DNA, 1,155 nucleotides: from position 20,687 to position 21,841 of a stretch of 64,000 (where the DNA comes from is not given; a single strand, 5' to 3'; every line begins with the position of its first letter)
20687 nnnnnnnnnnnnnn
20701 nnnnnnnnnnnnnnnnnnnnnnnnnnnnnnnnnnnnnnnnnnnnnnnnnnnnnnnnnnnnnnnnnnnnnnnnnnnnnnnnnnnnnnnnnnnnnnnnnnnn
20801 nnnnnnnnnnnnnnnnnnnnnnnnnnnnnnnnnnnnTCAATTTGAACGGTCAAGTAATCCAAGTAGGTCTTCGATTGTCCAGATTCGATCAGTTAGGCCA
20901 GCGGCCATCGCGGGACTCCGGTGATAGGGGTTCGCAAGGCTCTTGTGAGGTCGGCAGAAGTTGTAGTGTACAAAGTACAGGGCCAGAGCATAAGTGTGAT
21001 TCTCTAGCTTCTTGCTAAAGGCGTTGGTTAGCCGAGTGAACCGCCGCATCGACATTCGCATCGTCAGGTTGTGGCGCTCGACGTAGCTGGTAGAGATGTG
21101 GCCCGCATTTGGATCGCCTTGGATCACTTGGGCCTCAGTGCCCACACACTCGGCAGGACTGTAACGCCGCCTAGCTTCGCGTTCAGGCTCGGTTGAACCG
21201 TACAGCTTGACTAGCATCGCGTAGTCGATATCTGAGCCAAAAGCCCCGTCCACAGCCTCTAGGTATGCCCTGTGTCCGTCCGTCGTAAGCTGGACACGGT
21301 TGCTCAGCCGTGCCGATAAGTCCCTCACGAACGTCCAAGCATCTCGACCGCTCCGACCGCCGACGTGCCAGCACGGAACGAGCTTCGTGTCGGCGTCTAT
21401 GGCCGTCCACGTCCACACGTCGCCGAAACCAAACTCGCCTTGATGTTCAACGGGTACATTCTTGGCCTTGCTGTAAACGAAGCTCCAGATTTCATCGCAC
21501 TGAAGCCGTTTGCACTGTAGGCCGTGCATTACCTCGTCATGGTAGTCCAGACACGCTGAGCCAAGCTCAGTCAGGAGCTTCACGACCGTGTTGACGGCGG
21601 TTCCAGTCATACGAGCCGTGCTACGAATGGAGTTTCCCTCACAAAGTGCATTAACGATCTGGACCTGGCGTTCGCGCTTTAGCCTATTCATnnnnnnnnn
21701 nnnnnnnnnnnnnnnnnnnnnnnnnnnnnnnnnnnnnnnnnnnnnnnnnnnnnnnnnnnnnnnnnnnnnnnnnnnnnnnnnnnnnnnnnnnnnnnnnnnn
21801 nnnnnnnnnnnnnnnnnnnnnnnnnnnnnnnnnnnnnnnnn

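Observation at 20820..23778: IS1-family element that transposed as a 2.9-kb unit with three passenger genes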

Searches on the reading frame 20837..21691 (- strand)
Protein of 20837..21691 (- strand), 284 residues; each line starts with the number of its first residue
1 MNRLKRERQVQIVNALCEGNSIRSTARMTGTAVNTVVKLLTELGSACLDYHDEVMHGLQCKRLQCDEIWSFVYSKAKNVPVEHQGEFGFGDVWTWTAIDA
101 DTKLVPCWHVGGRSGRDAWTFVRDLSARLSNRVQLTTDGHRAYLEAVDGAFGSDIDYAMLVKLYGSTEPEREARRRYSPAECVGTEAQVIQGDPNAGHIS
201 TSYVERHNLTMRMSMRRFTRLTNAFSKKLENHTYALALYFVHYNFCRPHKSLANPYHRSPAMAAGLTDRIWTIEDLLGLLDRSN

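Call 4: search_protein_families(library=pfam, proteins=[window:20837-21691:-], max_evalue=0.1)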
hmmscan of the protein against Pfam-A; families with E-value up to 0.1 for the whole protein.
window:20837-21691:- (284 aa): 5 families
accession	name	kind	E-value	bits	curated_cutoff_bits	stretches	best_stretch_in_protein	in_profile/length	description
PF03400.19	DDE_Tnp_IS1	-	8.5e-07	29.8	24.1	1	197-240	82-125/131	IS1 transposase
PF13683.12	rve_3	-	0.0032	17.6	26.5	1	203-253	18-63/67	Integrase core domain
PF13610.12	DDE_Tnp_IS240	-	0.017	15.7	27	1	93-148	19-75/139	DDE domain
PF12759.13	HTH_Tnp_IS1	-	0.025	14.7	24.9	1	11-40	13-42/46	InsA C-terminal domain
PF13542.12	HTH_Tnp_ISL3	-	0.062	13.2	27.4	1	11-38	19-45/51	Helix-turn-helix domain of transposase family ISL3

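Call 5: search_protein_families(library=ncbifam, proteins=[window:20837-21691:-], max_evalue=0.1)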
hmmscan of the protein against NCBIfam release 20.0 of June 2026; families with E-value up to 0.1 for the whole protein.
window:20837-21691:- (284 aa): 6 families
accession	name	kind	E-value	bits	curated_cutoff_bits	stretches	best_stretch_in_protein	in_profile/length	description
NF033558.1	transpos_IS1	equivalog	1.8e-15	57.4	100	1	6-148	42-168/199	IS1 family transposase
NF033577.2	transpos_IS481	equivalog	0.0001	21.9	224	1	204-254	232-277/284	IS481 family transposase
NF033587.1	transpos_IS6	equivalog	0.00027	20.7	125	1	92-149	84-142/202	IS6 family transposase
NF041579.1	betaxyl_Flavo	equivalog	0.0072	14.5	1350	1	152-244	92-182/716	beta-xylosidase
NF033779.0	Tim44_TimA_adap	subfamily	0.011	15.7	80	0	25-72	153-200/215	Tim44/TimA family putative adaptor protein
NF033550.5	transpos_ISL3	equivalog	0.045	12.8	180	1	11-151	78-198/370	ISL3 family transposase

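Call 7: find_encoding_contigs(protein=window:20837-21691:-, flank=6000, max_places=10)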
Protein window:20837-21691:- (284 aa): no gene with exactly this product is on record in the collection.

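Call 12: search_protein_families(library=padloc, proteins=[window:20837-21691:-], max_evalue=1)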
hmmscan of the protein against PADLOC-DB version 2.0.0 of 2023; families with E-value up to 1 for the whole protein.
window:20837-21691:- (284 aa): 1 family
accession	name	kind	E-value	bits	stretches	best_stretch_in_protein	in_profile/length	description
PDLC01848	CARF3--CARF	-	0.015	13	1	6-45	136-175/197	-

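Call 13: search_protein_families(library=phrogs, proteins=[window:20837-21691:-], max_evalue=0.1)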
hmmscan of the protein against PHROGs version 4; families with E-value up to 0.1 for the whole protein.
window:20837-21691:- (284 aa): 3 families
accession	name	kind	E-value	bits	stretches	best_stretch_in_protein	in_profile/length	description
phrog_720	-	integration and excision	0.00028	22.3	1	199-239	78-118/125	transposase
phrog_5497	-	DNA, RNA and nucleotide metabolism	0.038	15.2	1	10-42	32-64/65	HTH DNA binding protein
phrog_1191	-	integration and excision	0.038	15.1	0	11-42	55-86/90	transposase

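Call 24: find_homologous_proteins(query=window:20837-21691:-, max_evalue=0.001)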
Query window:20837-21691:- (284 aa): 8000 proteins with E <= 0.001 among 8000 candidates; the best 120 are listed.
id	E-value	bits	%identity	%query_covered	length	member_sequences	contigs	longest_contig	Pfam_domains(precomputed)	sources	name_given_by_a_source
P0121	5.0e-192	654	99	100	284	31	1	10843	PF03400.19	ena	-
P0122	3.0e-163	560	83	100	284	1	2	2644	PF03400.19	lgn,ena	-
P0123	5.6e-163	559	83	100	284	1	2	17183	PF03400.19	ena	-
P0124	2.2e-162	557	82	100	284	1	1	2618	PF03400.19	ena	-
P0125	2.6e-161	554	82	100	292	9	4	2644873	PF03400.19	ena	-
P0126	1.4e-160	551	82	100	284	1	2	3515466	PF03400.19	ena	-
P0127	2.2e-159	547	82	99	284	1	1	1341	PF03400.19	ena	-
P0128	3.7e-158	543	83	96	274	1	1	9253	PF03400.19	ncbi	-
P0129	9.4e-158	542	80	100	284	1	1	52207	PF03400.19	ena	-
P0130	1.7e-155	534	81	98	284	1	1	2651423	PF03400.19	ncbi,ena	-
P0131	1.8e-155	534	81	98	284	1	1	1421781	PF03400.19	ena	-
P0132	2.5e-155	534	79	100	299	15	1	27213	PF03400.19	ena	-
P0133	4.0e-155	533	80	100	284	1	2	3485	PF03400.19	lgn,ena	-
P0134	6.8e-154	529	79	100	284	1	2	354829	PF03400.19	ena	-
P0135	8.1e-154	529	79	100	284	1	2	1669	PF03400.19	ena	-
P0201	1.6e-137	476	74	99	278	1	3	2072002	PF03400.19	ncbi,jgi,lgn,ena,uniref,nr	ncbi:IS1 family transposase [Dehalogenimonas etheniformans]|uniref:IS1 family transposase n=1 Tax=De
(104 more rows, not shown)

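Call 43: find_encoding_contigs(protein=P0125, flank=4500, max_places=6)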
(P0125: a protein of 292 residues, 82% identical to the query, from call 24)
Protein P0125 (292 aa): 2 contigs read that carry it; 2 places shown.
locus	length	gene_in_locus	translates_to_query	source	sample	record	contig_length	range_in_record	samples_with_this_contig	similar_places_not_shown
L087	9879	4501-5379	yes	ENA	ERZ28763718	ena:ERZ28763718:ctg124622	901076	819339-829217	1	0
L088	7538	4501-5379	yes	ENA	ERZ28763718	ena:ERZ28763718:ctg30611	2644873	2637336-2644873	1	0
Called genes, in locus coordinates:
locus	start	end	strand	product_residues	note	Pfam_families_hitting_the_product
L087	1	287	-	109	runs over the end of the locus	-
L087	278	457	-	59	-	-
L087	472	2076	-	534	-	PF00239:Resolvase, PF07508:Recombinase, PF13408:Zn_ribbon_recom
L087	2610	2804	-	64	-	-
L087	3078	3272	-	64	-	-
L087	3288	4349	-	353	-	-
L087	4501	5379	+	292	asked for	PF03400:DDE_Tnp_IS1 (faint)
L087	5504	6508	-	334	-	PF12686:DUF3800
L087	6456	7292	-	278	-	-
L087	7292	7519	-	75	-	-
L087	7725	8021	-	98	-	-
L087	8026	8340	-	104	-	-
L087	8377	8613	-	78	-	-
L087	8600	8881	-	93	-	PF01381:HTH_3 (weak)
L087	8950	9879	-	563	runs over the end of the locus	PF13814:Replic_Relax (weak)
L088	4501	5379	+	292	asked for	PF03400:DDE_Tnp_IS1 (faint)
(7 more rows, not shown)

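Call 44: find_encoding_contigs(protein=P0201, flank=4500, max_places=6)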
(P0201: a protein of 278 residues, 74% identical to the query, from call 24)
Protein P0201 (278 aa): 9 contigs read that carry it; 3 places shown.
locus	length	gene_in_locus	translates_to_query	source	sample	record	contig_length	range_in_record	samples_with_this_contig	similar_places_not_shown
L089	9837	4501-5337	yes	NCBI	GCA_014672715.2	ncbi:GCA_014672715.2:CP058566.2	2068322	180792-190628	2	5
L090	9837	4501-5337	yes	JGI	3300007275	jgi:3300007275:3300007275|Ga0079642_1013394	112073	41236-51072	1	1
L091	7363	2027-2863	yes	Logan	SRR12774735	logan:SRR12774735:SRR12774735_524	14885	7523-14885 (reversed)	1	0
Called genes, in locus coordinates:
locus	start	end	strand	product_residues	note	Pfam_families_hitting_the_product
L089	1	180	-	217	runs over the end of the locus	PF01487:DHquinase_I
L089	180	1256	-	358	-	PF00465:Fe-ADH (weak), PF13685:Fe-ADH_2, PF01761:DHQ_synthase, PF24621:DHQS_C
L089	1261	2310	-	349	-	PF18152:DAHP_snth_FXD, PF00793:DAHP_synth_1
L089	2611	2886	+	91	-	-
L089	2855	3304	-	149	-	PF01850:PIN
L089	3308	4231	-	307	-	-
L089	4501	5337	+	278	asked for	PF03400:DDE_Tnp_IS1 (faint)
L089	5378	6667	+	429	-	PF01555:N6_N4_Mtase, PF13649:Methyltransf_25 (faint), PF04471:Mrr_cat (weak)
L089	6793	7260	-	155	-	PF00210:Ferritin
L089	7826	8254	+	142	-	PF00164:Ribosom_S12_S23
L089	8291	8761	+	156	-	PF00177:Ribosomal_S7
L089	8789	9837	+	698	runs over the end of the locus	PF00009:GTP_EFTU, PF03144:GTP_EFTU_D2, PF22042:EF-G_D2, PF14492:EFG_III, PF16658:RF3_C (weak), PF03764:EFG_IV, PF00679:EFG_C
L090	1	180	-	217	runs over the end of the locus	PF01487:DHquinase_I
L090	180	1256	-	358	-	PF00465:Fe-ADH (weak), PF13685:Fe-ADH_2, PF01761:DHQ_synthase, PF24621:DHQS_C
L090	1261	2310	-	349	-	PF18152:DAHP_snth_FXD, PF00793:DAHP_synth_1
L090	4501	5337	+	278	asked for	PF03400:DDE_Tnp_IS1 (faint)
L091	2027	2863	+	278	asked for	PF03400:DDE_Tnp_IS1 (faint)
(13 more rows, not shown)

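Call 48: search_protein_families(library=pfam, proteins=[L089:3308-4231:-, L089:2855-3304:-, L089:2611-2886:+, L089:5378-6667:+], max_evalue=0.1)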
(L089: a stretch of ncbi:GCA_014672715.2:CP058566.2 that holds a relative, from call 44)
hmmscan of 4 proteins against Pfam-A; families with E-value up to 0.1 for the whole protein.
L089:3308-4231:- (307 aa): 0 families

L089:2855-3304:- (149 aa): 1 family
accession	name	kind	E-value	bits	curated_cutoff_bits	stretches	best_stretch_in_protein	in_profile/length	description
PF01850.27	PIN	-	2e-12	48.2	23.6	1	14-133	1-116/120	PIN domain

L089:2611-2886:+ (91 aa): 1 family
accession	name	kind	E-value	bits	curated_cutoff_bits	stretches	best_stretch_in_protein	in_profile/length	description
PF00477.22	LEA_5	-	0.037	14.8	40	1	55-86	40-71/109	Small hydrophilic plant seed protein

L089:5378-6667:+ (429 aa): 10 families
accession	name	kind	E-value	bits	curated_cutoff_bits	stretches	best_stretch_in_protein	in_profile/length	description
PF01555.25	N6_N4_Mtase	-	3.6e-47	161.6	26.7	1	23-263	1-219/221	DNA methylase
PF04471.18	Mrr_cat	-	5.4e-07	30.2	21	1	354-421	49-113/115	Restriction endonuclease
PF13649.12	Methyltransf_25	-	6.3e-06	27.2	27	1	229-270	1-44/97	Methyltransferase domain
PF13847.12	Methyltransf_31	-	4.1e-05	23.7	27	1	226-269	4-50/145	Methyltransferase domain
PF08241.18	Methyltransf_11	-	0.00058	20.9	21.2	0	234-270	3-41/95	Methyltransferase domain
PF08242.18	Methyltransf_12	-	0.0028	18.8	30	0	231-272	2-45/98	Methyltransferase domain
PF03602.21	Cons_hypoth95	-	0.011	15.8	24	0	12-37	101-128/182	Conserved hypothetical protein 95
PF13489.12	Methyltransf_23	-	0.016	15.4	27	0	68-119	101-148/164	Methyltransferase domain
PF22722.2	NA-iREase1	-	0.073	13.5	27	0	356-420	42-105/106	NACHT-associated inactive Restriction Endonuclease 1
PF09445.16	Methyltransf_15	-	0.075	13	22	0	228-266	3-41/165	RNA cap guanine-N2 methyltransferase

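Call 74: find_related_loci(query=A3, collection=metagenome_contigs, flank=5000)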
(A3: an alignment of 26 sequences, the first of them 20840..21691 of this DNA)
Query A3 (284 aa) in metagenome_contigs; peptide patterns used: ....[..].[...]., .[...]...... (x = any residue, [..] = any of these).
600 stretches matched a pattern (row limit reached: there are more); 585 encode a relative of the query (tblastn E <= 1e-3); the best 80 are kept; 80 distinct loci.
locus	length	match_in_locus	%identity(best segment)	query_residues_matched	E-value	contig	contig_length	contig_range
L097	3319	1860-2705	74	1-284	3e-153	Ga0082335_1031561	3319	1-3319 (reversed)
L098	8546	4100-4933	68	1-281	2e-134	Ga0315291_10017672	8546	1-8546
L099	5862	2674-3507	68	1-281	2e-134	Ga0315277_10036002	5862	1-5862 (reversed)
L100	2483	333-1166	68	1-280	6e-140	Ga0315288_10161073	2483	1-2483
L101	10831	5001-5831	66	1-280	2e-132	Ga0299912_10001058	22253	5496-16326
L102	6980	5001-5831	67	1-279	2e-131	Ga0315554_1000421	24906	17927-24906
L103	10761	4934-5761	67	1-279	3e-130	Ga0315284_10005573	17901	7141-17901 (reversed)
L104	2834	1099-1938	64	1-283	1e-133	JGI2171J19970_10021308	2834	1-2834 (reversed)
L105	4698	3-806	66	12-282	6e-129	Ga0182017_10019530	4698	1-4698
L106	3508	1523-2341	63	1-281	1e-129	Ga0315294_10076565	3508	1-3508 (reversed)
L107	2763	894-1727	61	1-280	2e-128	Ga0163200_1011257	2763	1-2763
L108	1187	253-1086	62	1-281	2e-134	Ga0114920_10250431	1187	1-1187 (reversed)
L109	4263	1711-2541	63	2-281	5e-124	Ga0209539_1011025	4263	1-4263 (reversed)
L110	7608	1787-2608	62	1-281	7e-122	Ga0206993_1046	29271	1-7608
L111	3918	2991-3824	63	1-281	3e-123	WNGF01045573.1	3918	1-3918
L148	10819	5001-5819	61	1-281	4e-114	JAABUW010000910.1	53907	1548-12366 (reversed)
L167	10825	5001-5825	58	1-282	6e-112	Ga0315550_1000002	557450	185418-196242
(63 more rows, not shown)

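Call 79: search_protein_families(library=pfam, alignment_id=A4, max_evalue=0.0001)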
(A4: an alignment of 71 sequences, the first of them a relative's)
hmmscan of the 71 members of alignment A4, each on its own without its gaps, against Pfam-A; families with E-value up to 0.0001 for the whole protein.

A. member 1, L097:912-1493:- (193 aa): 3 families
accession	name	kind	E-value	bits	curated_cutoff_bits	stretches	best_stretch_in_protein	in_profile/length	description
PF02810.21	SEC-C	-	1.9e-11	44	20.4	1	175-193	1-19/19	SEC-C motif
PF13975.11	gag-asp_proteas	-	1e-07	32.9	28.2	1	46-125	9-91/92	gag-polyprotein putative aspartyl protease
PF13650.11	Asp_protease_2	-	3.2e-06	28.2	24.3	1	46-122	9-89/90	Aspartyl protease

B. families by the number of members that match (of 71 scanned): 27 families (the first 25 are shown)
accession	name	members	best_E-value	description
PF01381.28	HTH_3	11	7.2e-16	Helix-turn-helix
PF13560.12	HTH_31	9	7.6e-10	Helix-turn-helix domain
PF06114.19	Peptidase_M78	6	6.4e-18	IrrE N-terminal-like domain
PF12844.13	HTH_19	4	5.3e-10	Helix-turn-helix domain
PF05015.19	HigB-like_toxin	3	1.6e-10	RelE-like toxin of type II toxin-antitoxin system HigB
PF10546.14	P63C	2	9.5e-35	P63C domain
PF02661.23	Fic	2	1.2e-13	Fic/DOC family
PF13975.11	gag-asp_proteas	2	1e-07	gag-polyprotein putative aspartyl protease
PF13744.12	HTH_37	2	1.2e-05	Helix-turn-helix domain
PF01936.24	NYN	1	1.7e-25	NYN domain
PF13286.11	HD_assoc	1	5.8e-19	Phosphohydrolase-associated domain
PF05534.18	HicB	1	5e-15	HicB family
PF05973.20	Gp49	1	2.4e-13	Phage derived protein Gp49-like (DUF891)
PF13401.12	AAA_22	1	1.6e-12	AAA domain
PF01850.27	PIN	1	2e-12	PIN domain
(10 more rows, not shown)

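Call 81: search_protein_families(library=pfam, alignment_id=A5, max_evalue=0.0001)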
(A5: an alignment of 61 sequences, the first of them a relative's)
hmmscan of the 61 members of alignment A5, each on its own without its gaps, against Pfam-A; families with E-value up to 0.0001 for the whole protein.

A. member 1, L098:4971-5168:+ (65 aa): 1 family
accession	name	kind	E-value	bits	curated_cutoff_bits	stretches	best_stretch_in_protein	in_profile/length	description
PF13651.11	EcoRI_methylase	-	9.1e-24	84.8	26.4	1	14-61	2-49/345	Adenine-specific methyltransferase EcoRI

B. families by the number of members that match (of 61 scanned): 18 families
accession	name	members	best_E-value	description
PF01936.24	NYN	4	1.5e-16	NYN domain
PF13651.11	EcoRI_methylase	2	3.9e-125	Adenine-specific methyltransferase EcoRI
PF03235.19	GmrSD_N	2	8e-20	GmrSD restriction endonuclease, N-terminal domain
PF01844.29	HNH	2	1e-14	HNH endonuclease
PF00227.31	Proteasome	2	1.2e-09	Proteasome subunit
PF01555.25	N6_N4_Mtase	1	3.6e-47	DNA methylase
PF13274.11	SocA_Panacea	1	3.9e-23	Antitoxin SocA-like, Panacea domain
PF00574.28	CLP_protease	1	6.6e-19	Clp protease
PF12686.12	DUF3800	1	1.1e-16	Protein of unknown function (DUF3800)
PF01972.22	SDH_protease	1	7.6e-16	ClpP-like SDH-type serine proteinase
PF13365.12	Trypsin_2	1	6.5e-15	Trypsin-like peptidase domain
PF10097.14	DUF2335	1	6.6e-14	Predicted membrane protein (DUF2335)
PF02452.23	PemK_toxin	1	9.2e-12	PemK-like, MazF-like toxin of type II toxin-antitoxin system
PF14279.12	HNH_5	1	2.7e-11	HNH endonuclease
PF04471.18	Mrr_cat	1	5.4e-07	Restriction endonuclease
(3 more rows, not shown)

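Call 99: search_protein_families(library=padloc, proteins=[L098:3664-3972:-, L098:2499-3680:-, L098:2009-2485:-, L167:4597-4971:-, L167:3474-4589:-, L167:2987-3511:-, L111:1762-2898:-, L111:1251-1748:-, L148:3766-4908:-, L148:3182-3799:-], max_evalue=0.01)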
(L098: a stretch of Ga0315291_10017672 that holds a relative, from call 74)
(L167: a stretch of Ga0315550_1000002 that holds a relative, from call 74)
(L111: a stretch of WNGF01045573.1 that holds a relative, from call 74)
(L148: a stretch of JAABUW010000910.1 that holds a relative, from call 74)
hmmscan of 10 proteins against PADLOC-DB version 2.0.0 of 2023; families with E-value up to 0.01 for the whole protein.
L098:3664-3972:- (102 aa): 0 families

L098:2499-3680:- (393 aa): 6 families
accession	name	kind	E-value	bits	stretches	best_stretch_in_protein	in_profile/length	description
PDLC03982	PD-Lambda-2_B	-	8.2e-42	141.9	1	27-379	59-397/402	-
PDLC03946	RmrA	-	0.00086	16.1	1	211-339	141-249/357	-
PDLC04142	capH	-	0.0011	18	0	29-84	8-63/103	capH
PDLC04141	capP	-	0.0048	14.4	1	229-326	35-124/242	capP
PDLC04775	PDC-M69A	-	0.0058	15.1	0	29-84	9-64/113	-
PDLC03947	RmrA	-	0.0095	12.8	0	215-320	162-257/383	-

L098:2009-2485:- (158 aa): 0 families

L167:4597-4971:- (124 aa): 0 families

L167:3474-4589:- (371 aa): 12 families
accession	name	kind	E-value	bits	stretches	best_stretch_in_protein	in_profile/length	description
PDLC03982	PD-Lambda-2_B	-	4.6e-44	149.3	1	3-354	52-396/402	-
PDLC03948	RmrA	-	7.1e-09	33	2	14-77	12-75/397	-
PDLC04142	capH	-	3.2e-05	22.9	1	13-70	9-66/103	capH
PDLC04775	PDC-M69A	-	3.5e-05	22.3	1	12-69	9-66/113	-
PDLC03945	RmrA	-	0.00013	19.2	0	201-303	166-260/394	-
PDLC03954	RmrA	-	0.00063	16.8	0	194-298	159-256/380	-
PDLC04776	PDC-M69B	-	0.0012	16.6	1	247-304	83-139/272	-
PDLC04760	PDC-M64C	-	0.0013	17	1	15-52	31-68/93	-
PDLC03950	RmrA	-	0.0016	15.5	1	20-72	12-64/369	-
PDLC03956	RmrA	-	0.0019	15.3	0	195-303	156-257/399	-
PDLC03949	RmrA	-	0.003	14.5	0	199-304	146-236/363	-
PDLC03951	RmrA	-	0.0066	13.5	0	20-72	18-70/400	-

L167:2987-3511:- (174 aa): 0 families

L111:1762-2898:- (378 aa): 2 families
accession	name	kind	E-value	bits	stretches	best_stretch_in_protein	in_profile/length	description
PDLC03982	PD-Lambda-2_B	-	1.6e-38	131.1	1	22-355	66-391/402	-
PDLC04775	PDC-M69A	-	0.0097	14.4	0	17-57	9-49/113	-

L111:1251-1748:- (165 aa): 0 families

L148:3766-4908:- (380 aa): 10 families
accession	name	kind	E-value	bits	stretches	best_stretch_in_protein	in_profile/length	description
PDLC03982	PD-Lambda-2_B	-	2.2e-38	130.6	1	43-345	87-378/402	-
PDLC03948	RmrA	-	6.3e-06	23.3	1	15-118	9-109/397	-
PDLC04141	capP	-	8.2e-06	23.5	1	219-312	39-124/242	capP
PDLC03947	RmrA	-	0.00021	18.2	1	197-303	158-254/383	-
PDLC03954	RmrA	-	0.00061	16.8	1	187-304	147-255/380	-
PDLC04142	capH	-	0.00081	18.4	1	16-74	8-65/103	capH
PDLC03952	RmrA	-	0.00086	16.2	1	198-307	171-270/395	-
PDLC03946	RmrA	-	0.0024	14.7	1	188-313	131-240/357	-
PDLC03665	Control_protein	-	0.0038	15.5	1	19-76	13-71/77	control protein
PDLC04759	PDC-M64B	-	0.0085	14.1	0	20-53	32-65/135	-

L148:3182-3799:- (205 aa): 0 families
